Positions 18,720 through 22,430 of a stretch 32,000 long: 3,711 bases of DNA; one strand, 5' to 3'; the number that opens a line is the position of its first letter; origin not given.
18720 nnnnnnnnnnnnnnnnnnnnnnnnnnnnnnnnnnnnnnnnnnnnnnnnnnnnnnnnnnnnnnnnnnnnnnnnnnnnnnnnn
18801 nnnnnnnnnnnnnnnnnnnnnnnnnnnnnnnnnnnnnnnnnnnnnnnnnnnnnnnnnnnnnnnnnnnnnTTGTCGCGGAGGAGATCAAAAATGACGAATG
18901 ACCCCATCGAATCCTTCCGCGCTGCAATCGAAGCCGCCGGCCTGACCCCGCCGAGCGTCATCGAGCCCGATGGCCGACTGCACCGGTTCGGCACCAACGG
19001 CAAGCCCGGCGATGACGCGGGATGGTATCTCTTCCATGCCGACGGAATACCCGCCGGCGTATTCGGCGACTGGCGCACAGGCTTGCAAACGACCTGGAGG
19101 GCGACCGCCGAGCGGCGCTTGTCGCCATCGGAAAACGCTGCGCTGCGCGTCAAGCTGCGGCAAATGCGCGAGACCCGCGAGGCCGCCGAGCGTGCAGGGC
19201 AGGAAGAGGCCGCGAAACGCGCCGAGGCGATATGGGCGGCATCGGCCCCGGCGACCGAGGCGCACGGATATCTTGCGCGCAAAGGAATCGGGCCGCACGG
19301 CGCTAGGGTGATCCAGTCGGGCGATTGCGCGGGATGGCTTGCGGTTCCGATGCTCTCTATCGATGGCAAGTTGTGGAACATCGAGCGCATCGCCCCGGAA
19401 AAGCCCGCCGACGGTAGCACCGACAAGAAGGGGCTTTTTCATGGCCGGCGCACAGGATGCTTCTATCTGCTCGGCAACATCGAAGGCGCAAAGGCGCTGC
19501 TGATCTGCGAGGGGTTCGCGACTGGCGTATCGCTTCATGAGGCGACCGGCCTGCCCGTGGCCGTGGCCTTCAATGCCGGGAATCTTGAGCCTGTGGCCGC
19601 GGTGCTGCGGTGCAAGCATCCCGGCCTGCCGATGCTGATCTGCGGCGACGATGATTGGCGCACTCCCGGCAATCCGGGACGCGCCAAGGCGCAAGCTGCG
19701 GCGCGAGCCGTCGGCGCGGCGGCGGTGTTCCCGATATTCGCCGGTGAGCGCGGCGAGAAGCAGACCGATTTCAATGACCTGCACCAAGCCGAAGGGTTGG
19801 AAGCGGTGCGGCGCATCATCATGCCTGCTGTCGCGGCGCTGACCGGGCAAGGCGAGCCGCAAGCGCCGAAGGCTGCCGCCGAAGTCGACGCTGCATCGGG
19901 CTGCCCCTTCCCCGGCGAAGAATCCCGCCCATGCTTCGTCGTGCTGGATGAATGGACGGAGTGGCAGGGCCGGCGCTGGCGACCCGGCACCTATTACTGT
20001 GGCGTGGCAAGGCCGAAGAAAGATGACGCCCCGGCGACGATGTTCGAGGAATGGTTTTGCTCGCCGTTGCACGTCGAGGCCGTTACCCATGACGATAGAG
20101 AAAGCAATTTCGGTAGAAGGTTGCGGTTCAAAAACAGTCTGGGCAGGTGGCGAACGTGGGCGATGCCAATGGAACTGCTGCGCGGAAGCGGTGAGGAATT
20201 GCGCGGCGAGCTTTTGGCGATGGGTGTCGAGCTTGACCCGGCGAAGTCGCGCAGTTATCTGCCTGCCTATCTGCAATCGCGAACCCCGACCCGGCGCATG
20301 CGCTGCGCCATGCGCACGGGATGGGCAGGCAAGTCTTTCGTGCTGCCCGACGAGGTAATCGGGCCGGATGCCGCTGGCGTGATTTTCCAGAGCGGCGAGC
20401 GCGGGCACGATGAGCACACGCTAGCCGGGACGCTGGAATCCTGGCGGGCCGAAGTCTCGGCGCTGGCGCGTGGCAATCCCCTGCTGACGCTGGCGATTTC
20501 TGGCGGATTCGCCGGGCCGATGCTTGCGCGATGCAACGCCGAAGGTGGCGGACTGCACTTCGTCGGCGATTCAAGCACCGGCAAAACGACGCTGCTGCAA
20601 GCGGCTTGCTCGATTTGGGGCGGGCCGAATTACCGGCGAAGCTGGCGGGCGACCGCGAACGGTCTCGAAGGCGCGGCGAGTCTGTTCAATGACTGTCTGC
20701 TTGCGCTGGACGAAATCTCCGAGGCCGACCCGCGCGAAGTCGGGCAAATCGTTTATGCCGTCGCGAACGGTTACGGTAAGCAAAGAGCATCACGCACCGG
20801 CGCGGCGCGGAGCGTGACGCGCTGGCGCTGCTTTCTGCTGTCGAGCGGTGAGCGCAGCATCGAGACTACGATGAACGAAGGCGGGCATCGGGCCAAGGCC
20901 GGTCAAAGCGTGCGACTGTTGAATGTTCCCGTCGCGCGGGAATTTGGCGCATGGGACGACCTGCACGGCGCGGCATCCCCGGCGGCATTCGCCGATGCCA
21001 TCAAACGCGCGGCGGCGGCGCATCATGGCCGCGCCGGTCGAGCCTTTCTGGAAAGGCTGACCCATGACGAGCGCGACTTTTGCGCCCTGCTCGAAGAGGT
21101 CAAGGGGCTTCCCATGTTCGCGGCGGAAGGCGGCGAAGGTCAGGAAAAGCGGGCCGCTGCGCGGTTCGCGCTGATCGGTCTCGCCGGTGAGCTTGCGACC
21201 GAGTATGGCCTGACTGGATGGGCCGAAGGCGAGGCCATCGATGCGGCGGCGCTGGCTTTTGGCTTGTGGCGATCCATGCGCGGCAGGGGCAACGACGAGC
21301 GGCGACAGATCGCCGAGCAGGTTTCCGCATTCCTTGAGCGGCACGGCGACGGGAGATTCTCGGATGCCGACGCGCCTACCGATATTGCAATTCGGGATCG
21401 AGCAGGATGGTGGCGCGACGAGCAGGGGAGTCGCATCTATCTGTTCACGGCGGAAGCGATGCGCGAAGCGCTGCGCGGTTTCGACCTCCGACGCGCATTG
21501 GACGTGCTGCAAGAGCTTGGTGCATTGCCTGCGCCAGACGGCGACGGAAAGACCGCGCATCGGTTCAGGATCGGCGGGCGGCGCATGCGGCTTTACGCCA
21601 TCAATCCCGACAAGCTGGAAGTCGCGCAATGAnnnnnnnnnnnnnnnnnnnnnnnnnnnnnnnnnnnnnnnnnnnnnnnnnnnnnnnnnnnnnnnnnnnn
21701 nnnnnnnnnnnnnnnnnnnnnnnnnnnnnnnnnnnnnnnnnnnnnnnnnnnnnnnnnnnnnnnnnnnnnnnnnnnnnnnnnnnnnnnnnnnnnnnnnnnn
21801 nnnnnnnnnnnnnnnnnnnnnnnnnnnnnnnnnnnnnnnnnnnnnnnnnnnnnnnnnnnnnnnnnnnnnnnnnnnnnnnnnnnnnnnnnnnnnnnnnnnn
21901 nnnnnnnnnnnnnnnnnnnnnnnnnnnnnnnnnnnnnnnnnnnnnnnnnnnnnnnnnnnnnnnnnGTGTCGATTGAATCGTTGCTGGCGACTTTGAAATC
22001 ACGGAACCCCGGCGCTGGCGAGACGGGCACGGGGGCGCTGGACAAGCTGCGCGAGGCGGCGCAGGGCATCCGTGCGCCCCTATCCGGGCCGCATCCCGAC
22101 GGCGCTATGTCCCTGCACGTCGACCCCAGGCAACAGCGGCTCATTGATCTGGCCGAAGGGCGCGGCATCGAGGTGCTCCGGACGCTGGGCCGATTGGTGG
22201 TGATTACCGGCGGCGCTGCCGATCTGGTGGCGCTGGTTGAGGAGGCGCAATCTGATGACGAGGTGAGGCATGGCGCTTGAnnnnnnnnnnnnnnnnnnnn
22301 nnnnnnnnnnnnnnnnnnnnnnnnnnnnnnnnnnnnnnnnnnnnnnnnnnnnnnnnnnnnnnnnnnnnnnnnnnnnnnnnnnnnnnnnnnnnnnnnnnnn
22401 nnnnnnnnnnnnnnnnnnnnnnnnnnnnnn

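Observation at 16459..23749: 7.3-kb int/alpA/primase-helicase island bounded by a perfect 22-bp repeat: candidate minimalist phage satellite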

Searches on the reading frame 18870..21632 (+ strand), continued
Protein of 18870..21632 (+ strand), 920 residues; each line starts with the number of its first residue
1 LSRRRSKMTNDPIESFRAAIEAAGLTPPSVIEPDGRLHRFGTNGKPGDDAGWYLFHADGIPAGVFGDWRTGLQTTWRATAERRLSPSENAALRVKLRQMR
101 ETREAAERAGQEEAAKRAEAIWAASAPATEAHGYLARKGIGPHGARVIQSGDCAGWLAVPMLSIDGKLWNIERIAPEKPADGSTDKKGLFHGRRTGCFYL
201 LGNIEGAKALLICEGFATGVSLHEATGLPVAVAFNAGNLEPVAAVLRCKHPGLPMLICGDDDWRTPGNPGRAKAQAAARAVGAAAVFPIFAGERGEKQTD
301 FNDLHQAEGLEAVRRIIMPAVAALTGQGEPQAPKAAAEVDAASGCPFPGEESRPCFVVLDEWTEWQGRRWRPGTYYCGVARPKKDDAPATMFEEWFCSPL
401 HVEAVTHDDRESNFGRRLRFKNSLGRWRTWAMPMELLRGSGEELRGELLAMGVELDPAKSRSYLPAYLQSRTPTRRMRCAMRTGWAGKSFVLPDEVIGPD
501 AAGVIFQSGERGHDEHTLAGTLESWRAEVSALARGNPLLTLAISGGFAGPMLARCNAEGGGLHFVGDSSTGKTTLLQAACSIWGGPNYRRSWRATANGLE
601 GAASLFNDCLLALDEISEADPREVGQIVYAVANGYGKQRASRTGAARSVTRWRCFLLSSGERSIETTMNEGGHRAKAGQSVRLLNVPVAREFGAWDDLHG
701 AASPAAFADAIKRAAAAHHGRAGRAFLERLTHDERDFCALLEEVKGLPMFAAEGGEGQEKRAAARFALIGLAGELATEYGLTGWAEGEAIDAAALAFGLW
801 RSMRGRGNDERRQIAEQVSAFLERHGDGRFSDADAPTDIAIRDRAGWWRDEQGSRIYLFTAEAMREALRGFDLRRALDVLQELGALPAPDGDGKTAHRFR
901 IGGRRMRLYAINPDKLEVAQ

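Call 28: find_related_loci(query=A2, collection=genome_contigs, flank=10000)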
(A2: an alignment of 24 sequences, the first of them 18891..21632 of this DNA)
Query A2 (913 aa) in genome_contigs; peptide patterns used: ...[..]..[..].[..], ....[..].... (x = any residue, [..] = any of these).
282 stretches matched a pattern; 172 encode a relative of the query (tblastn E <= 1e-3); the best 80 are kept; 80 distinct loci.
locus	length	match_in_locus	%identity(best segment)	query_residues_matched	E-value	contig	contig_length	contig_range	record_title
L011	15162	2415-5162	64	1-909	0e+0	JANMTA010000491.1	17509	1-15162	MAG: Betaproteobacteria bacterium isolate SOY_29_metabat_291_sub SOY_29_k141_1924228, whole genome shotgun sequence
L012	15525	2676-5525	58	3-909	0e+0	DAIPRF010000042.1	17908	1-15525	MAG TPA_asm: Gallionellaceae bacterium isolate CTOTU41435 NODE_1915_length_17908_cov_22.268470, whole genome shotgun seq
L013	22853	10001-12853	61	1-913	0e+0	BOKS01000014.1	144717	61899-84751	MAG: Betaproteobacteria bacterium BroJett026 DNA, sequence14, whole genome shotgun sequence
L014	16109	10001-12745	59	1-909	0e+0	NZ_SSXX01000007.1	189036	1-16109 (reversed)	Dechloromonas sp. H13 XMAS_Iso4_NODE_7_length_189036_cov_106.227, whole genome shotgun sequence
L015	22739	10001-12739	59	1-909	0e+0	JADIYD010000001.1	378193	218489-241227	MAG: Betaproteobacteria bacterium isolate AalE_18-Q3-R2-46_BAT3C.211 tig00000166-10-3784970, whole genome shotgun sequen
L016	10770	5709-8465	59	9-909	0e+0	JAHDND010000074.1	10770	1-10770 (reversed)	MAG: Candidatus Thiosymbion sp. isolate R3-B40 k141_224712, whole genome shotgun sequence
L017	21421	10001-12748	58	4-909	0e+0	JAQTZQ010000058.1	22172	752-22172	MAG: Rhodocyclaceae bacterium isolate STC_64 NODE_4892_length_22172_cov_9.199229_Sandtown_C, whole genome shotgun sequen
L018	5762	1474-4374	55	3-910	0e+0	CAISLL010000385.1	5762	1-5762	MAG: uncultured beta proteobacterium isolate Erken-D11_bin-0522 genome assembly, contig: bin-0522:385/420, whole genome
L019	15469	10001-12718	59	2-909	0e+0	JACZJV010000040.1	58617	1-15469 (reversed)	MAG: Burkholderiales bacterium isolate MAG28 betaproteobacteria_3_contig_252261, whole genome shotgun sequence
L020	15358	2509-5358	57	4-909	0e+0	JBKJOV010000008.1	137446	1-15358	MAG: Rhodoferax sp. isolate ant_bin.43 S1Ck117_673560_flag_0_multi_54.4597_len_137446, whole genome shotgun sequence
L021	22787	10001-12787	58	1-909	0e+0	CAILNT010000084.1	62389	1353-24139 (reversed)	MAG: uncultured proteobacterium isolate MJ120716A_bin-0950 genome assembly, contig: bin-0950:084/132, whole genome shotg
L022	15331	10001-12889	56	2-909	0e+0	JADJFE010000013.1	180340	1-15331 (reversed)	MAG: Candidatus Aalborgicola bjergmarkensis isolate Bjer_18-Q3-R1-45_BATAC.458 tig00007348-10-1798530, whole genome shot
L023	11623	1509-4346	56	3-909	0e+0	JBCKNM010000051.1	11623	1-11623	Polaromonas sp. isolate SLM_MC1B_24-A05 Node_51_length_11623_cov_59.689847, whole genome shotgun sequence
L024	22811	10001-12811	56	4-909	0e+0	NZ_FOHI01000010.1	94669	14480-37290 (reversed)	Nitrosospira multiformis strain Nl7, whole genome shotgun sequence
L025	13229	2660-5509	55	17-909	0e+0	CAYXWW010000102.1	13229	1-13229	MAG TPA_asm: uncultured Rhodoferax sp. isolate SRP219642_co6_14 genome assembly, contig: NODE_4282_length_13229_cov_7.73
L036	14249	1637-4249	53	45-909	0e+0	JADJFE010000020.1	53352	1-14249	MAG: Candidatus Aalborgicola bjergmarkensis isolate Bjer_18-Q3-R1-45_BATAC.458 tig00012510-10-538550, whole genome shotg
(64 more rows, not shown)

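Call 52: find_related_loci(query=A2, collection=viral_contigs, flank=10000)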
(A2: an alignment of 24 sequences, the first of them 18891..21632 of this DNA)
Query A2 (913 aa) in viral_contigs; peptide patterns used: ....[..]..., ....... (x = any residue, [..] = any of these).
40 stretches matched a pattern; 8 encode a relative of the query (tblastn E <= 1e-3); 8 distinct loci.
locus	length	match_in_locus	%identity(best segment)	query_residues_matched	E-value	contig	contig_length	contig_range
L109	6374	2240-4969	58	4-909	0e+0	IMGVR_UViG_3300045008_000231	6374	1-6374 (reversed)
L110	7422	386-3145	52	4-910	0e+0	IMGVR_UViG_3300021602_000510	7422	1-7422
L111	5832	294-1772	69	339-832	0e+0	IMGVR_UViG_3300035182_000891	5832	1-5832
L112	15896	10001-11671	46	341-904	3e-155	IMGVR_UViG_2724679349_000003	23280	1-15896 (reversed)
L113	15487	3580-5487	46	245-907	3e-148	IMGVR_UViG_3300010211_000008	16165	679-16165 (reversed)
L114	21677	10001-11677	49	339-907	1e-146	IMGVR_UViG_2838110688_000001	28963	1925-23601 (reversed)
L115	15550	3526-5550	43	245-907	1e-142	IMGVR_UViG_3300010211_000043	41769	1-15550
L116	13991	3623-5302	47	338-907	1e-141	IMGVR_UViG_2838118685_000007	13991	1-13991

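Call 75: search_protein_families(library=phrogs, proteins=[L110:3156-4145:+, L110:4280-4672:+, L110:4554-5036:+, L110:5063-5563:+, L110:5677-6066:+], max_evalue=0.01)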
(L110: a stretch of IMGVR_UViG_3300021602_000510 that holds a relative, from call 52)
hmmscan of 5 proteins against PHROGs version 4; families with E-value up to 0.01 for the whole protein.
L110:3156-4145:+ (329 aa): 0 families

L110:4280-4672:+ (130 aa): 0 families

L110:4554-5036:+ (160 aa): 0 families

L110:5063-5563:+ (166 aa): 0 families

L110:5677-6066:+ (129 aa): 4 families
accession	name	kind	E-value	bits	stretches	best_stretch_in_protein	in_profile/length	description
phrog_141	-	head and packaging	1.7e-13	51.4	1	45-126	80-161/183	terminase small subunit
phrog_57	-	head and packaging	8.7e-10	39.8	1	26-102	71-147/199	terminase small subunit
phrog_21782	-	unknown function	4.2e-06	27.7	1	45-122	18-95/108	-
phrog_6039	-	unknown function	9.4e-05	23.4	1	88-125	2-39/55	-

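Call 76: search_protein_families(library=pfam, proteins=[L110:3156-4145:+, L110:4554-5036:+, L110:5063-5563:+, L110:5677-6066:+], max_evalue=0.01)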
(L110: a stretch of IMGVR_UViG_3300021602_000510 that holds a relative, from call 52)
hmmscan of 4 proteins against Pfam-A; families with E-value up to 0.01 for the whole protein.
L110:3156-4145:+ (329 aa): 0 families

L110:4554-5036:+ (160 aa): 0 families

L110:5063-5563:+ (166 aa): 0 families

L110:5677-6066:+ (129 aa): 1 family
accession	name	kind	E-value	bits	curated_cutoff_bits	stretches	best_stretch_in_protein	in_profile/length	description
PF07278.17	DUF1441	-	2.4e-08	34.5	35.1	1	46-120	65-139/147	Protein of unknown function (DUF1441)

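Call 79: search_protein_families(library=phrogs, alignment_id=A6, max_evalue=0.0001)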
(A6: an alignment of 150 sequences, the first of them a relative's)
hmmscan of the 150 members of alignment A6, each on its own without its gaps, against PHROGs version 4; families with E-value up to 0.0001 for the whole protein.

A. member 1, L011:5210-5449:+ (79 aa): 0 families

B. families by the number of members that match (of 150 scanned): 49 families (the first 25 are shown)
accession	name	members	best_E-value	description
phrog_67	-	2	1.5e-45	DNA methyltransferase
phrog_51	-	2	5.3e-30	terminase small subunit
phrog_532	-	2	1.9e-19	late transcriptional activator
phrog_2606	-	2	8.4e-18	terminase small subunit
phrog_26713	-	2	3.3e-16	methyltransferase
phrog_17390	-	2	1.1e-13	-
phrog_641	-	2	4.8e-07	terminase small subunit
phrog_1595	-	2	2.4e-05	terminase small subunit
phrog_5783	-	1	4.3e-87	-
phrog_8741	-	1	2.8e-60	-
phrog_1206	-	1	1.4e-45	terminase small subunit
phrog_4716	-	1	1.7e-32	transposase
phrog_8809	-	1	1.3e-29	-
phrog_1158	-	1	3.3e-29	tail assembly chaperone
phrog_192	-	1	4.7e-26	DNA polymerase exonuclease subunit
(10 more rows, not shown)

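Call 105: search_protein_families(library=padloc, proteins=[window:18891-21632:+], max_evalue=0.01)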
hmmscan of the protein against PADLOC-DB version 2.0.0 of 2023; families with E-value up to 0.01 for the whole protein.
window:18891-21632:+ (913 aa): 0 families

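Call 108: search_protein_families(library=pfam, proteins=[L036:4817-5068:+, L036:5061-5414:+, L017:17496-17942:+], max_evalue=0.01)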
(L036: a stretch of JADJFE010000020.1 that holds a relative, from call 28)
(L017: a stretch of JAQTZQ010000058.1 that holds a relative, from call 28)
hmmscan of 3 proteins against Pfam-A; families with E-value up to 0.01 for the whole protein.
L036:4817-5068:+ (83 aa): 0 families

L036:5061-5414:+ (117 aa): 1 family
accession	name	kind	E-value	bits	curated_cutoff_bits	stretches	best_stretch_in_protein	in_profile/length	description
PF08765.17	Mor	-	9.6e-19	67.8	24.9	1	16-111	8-103/107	Mor transcription activator family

L017:17496-17942:+ (148 aa): 0 families

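Call 116: find_encoding_contigs(protein=P0009, flank=10000, max_places=2)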
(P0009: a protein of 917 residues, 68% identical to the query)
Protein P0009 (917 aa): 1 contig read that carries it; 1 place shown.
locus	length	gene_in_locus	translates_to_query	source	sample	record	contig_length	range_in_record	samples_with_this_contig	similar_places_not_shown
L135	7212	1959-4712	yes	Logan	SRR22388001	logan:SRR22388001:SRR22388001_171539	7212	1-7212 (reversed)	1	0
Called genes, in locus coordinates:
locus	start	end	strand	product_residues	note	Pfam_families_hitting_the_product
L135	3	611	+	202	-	?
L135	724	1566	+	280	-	PF20109:Trans_reg_dom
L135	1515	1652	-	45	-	-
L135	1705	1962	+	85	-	PF05930:Phage_AlpA (weak)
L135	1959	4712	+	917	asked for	PF13362:Toprim_3, PF13662:Toprim_4 (faint), PF06048:DUF927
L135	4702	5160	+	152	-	-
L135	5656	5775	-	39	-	-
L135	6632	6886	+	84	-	PF01936:NYN (weak)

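Call 117: find_encoding_contigs(protein=P0011, flank=10000, max_places=2)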
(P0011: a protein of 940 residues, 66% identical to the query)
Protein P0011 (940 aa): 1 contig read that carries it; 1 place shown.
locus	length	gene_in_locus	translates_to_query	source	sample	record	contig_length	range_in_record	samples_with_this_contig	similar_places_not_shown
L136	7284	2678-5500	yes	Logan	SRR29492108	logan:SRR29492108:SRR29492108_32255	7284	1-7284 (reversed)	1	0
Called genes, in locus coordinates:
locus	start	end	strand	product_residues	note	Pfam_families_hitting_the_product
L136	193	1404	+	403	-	PF13356:Arm-DNA-bind_3, PF22022:Phage_int_M, PF00589:Phage_integrase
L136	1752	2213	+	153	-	-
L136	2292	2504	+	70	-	-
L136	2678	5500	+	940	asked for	PF13362:Toprim_3, PF13662:Toprim_4 (weak), PF06048:DUF927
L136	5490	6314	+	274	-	-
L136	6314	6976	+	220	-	-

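Call 118: find_encoding_contigs(protein=P0003, flank=10000, max_places=2)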
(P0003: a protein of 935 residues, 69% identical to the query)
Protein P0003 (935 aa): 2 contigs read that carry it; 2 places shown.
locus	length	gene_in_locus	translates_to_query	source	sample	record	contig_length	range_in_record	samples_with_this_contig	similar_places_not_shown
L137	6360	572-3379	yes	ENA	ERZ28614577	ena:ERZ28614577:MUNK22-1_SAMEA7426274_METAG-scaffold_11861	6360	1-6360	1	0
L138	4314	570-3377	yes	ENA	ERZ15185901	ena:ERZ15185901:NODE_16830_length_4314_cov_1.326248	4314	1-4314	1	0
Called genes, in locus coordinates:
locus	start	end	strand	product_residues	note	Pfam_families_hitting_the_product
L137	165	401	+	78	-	PF05930:Phage_AlpA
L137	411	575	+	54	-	-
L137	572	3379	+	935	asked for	PF13362:Toprim_3, PF06048:DUF927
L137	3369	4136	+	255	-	-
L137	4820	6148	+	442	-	PF13356:Arm-DNA-bind_3, PF22022:Phage_int_M, PF00589:Phage_integrase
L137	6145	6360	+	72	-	?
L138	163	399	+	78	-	PF05930:Phage_AlpA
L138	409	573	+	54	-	-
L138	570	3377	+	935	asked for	PF13362:Toprim_3, PF06048:DUF927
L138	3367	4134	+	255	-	-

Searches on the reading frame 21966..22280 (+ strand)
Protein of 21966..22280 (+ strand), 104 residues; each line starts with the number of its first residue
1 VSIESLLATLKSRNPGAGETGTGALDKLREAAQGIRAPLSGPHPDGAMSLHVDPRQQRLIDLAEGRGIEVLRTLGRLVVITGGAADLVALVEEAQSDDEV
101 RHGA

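Call 11: search_protein_families(library=pfam, proteins=[window:21966-22280:+], max_evalue=0.1)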
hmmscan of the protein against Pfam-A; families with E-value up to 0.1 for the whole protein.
window:21966-22280:+ (104 aa): 0 families

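Call 12: search_protein_families(library=phrogs, proteins=[window:21966-22280:+], max_evalue=0.1)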
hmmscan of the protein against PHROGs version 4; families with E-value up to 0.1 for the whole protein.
window:21966-22280:+ (104 aa): 0 families

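Call 91: predict_structure(protein=window:21966-22280:+)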
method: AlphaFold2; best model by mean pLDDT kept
length: 104 residues; sequences in the alignment: 1
mean_pLDDT: 49.2   pTM: 0.31
mean pLDDT of the five models: 49.2, 47.8, 46.8, 45.7, 42.3
residues with pLDDT >= 90: 0; 70-90: 0; 50-70: 50; < 50: 54
segments of 3 or more residues with pLDDT < 50: 1-6, 13-17, 35-44, 46-50, 79-82, 84-91, 93-104
pLDDT, mean of each block of 10 residues (from residue 1): 47 50 54 48 45 54 53 53 48 43 38
secondary structure, 60 per line:
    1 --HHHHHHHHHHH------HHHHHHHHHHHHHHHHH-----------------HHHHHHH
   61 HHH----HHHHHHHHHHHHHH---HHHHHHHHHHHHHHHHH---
elements in order: H3-13 H20-36 H54-63 H68-81 H85-101

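Call 105: search_protein_families(library=padloc, proteins=[window:21966-22280:+], max_evalue=0.01)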
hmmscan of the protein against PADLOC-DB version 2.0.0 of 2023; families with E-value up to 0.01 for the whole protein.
window:21966-22280:+ (104 aa): 0 families
